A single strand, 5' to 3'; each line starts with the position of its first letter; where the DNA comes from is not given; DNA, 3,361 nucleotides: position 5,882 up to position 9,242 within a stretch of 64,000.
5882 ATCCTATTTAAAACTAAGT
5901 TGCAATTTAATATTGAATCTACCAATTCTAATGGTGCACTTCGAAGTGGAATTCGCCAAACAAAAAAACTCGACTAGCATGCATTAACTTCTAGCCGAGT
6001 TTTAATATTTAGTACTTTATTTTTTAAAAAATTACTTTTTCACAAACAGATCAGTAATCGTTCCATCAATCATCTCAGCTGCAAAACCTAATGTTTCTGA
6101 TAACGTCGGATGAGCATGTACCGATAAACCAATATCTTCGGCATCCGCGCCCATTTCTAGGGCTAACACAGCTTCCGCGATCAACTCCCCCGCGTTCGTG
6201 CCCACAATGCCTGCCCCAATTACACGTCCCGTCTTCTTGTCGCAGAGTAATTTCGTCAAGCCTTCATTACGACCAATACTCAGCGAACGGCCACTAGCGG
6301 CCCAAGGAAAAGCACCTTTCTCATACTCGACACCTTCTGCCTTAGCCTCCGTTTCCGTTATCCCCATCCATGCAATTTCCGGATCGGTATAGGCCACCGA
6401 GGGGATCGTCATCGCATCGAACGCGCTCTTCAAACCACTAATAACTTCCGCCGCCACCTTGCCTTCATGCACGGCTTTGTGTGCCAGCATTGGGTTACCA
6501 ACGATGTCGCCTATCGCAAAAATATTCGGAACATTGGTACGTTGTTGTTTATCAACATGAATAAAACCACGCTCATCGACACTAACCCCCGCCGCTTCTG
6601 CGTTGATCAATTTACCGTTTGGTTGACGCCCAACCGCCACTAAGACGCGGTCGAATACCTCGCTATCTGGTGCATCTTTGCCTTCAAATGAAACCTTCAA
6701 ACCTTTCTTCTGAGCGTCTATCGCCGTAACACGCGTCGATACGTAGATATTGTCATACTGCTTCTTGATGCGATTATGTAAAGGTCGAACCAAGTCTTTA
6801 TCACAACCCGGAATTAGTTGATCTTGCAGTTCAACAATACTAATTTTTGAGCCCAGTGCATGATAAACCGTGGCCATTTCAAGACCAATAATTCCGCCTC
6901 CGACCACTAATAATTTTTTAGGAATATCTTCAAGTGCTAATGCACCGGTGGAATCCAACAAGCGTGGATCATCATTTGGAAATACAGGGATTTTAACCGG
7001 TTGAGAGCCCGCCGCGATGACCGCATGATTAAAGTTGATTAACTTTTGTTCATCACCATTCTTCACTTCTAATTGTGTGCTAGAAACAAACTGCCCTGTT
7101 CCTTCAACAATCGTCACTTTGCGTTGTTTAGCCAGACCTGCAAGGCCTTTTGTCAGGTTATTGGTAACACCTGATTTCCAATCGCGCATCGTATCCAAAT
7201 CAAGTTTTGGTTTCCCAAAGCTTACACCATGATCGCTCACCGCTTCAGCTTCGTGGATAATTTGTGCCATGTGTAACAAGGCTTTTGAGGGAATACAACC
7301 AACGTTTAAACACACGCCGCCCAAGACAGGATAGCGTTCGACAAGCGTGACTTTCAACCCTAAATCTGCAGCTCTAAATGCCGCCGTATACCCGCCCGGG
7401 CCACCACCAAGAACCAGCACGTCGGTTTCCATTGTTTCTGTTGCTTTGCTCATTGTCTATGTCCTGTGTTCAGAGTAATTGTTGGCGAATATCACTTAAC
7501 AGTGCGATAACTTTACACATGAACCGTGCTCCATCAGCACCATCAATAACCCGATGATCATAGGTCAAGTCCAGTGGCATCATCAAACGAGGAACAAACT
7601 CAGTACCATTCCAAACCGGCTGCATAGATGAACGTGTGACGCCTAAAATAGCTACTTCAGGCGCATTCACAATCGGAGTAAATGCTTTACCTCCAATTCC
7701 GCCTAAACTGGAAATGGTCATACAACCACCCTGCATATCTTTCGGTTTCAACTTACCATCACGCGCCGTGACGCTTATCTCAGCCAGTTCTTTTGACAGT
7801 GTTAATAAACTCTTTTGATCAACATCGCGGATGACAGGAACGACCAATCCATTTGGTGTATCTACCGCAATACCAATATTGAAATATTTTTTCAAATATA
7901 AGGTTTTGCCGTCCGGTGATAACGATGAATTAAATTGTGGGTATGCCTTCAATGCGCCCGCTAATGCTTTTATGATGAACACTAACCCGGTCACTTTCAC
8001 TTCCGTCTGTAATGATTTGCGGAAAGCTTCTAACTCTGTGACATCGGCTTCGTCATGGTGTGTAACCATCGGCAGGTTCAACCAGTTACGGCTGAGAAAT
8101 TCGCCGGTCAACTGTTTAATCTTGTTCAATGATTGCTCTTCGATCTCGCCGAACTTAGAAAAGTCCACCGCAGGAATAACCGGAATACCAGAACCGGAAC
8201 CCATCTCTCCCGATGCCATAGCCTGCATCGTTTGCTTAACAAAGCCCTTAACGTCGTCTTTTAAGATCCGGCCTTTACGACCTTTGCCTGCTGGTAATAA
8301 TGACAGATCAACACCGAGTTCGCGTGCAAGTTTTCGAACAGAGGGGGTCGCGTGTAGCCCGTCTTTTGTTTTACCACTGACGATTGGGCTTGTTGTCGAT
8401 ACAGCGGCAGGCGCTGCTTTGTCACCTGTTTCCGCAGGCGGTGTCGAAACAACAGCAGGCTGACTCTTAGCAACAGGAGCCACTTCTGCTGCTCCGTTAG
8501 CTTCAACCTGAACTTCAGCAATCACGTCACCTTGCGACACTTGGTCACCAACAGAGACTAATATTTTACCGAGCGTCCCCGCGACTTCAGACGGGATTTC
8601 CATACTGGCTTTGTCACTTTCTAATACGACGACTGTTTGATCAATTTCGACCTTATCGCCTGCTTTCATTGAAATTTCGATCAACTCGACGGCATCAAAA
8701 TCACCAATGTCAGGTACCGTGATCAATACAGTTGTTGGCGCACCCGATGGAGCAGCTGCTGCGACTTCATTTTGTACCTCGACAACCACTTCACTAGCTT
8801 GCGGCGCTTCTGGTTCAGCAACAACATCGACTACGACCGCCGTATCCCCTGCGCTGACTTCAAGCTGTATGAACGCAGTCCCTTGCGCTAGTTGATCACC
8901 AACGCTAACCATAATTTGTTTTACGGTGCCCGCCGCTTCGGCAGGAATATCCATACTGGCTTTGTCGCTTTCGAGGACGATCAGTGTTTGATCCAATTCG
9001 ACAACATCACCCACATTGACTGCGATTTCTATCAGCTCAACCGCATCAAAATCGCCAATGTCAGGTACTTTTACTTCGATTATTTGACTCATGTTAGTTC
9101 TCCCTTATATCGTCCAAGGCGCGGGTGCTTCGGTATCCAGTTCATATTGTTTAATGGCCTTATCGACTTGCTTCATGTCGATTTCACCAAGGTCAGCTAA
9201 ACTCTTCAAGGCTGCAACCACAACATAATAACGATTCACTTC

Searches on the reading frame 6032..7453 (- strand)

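Call 47: search_protein_families(library=pfam, proteins=[window:6032-7453:-], max_evalue=0.00001)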
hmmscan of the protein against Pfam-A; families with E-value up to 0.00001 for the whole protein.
window:6032-7453:- (473 aa): 9 families
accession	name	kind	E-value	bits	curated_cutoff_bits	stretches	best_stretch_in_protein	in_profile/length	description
PF07992.20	Pyr_redox_2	-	1.4e-68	231.9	26.1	1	11-331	2-291/291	Pyridine nucleotide-disulphide oxidoreductase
PF02852.28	Pyr_redox_dim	-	7.9e-36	123.1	25.3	1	350-456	1-107/110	Pyridine nucleotide-disulphide oxidoreductase, dimerisation domain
PF00070.33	Pyr_redox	-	1.8e-18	67.2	22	1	180-255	1-78/82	Pyridine nucleotide-disulphide oxidoreductase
PF13738.12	Pyr_redox_3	-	4.4e-12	46.3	30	1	179-315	165-305/305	Pyridine nucleotide-disulphide oxidoreductase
PF12831.13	FAD_oxidored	-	9.6e-12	45.3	27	1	11-51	1-41/416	FAD dependent oxidoreductase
PF00890.30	FAD_binding_2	-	1.3e-08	34.9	20.4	1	11-46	1-36/414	FAD binding domain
PF01262.27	AlaDh_PNT_C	-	1.7e-08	34.6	23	0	178-214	28-64/214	Alanine dehydrogenase/PNT, C-terminal domain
PF13450.12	NAD_binding_8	-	2.9e-08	34.3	21.9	0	14-50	1-37/68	NAD(P)-binding Rossmann-like domain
PF01134.28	GIDA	-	5.1e-06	26.2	22.1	1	11-72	1-59/391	Glucose inhibited division protein A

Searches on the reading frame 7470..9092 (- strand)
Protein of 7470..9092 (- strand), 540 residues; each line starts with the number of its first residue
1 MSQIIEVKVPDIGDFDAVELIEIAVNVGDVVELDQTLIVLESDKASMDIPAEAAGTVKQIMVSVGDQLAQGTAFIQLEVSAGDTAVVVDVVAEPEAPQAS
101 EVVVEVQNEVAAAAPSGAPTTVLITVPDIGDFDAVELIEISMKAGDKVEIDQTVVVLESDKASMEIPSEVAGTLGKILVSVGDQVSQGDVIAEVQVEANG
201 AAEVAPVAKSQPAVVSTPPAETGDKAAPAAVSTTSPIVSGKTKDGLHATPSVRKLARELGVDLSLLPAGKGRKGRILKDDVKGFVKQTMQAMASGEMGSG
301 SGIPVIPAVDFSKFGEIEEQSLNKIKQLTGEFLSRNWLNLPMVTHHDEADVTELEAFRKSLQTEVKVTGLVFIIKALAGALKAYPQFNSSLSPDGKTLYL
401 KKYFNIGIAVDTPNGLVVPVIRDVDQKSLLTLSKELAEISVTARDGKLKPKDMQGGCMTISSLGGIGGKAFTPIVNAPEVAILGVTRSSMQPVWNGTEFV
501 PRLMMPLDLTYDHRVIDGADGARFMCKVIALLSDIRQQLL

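Call 47: search_protein_families(library=pfam, proteins=[window:7470-9092:-], max_evalue=0.00001)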
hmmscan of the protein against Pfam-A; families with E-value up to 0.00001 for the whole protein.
window:7470-9092:- (540 aa): 3 families
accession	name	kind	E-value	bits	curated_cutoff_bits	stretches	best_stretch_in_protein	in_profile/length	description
PF00198.28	2-oxoacid_dh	-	9.3e-78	261.3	23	1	316-539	3-231/232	2-oxoacid dehydrogenases acyltransferase (catalytic domain)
PF00364.28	Biotin_lipoyl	-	9e-36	122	22.1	2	124-193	3-72/73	Biotin-requiring enzyme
PF02817.22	E3_binding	-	2e-14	54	23.7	1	247-282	2-36/36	e3 binding domain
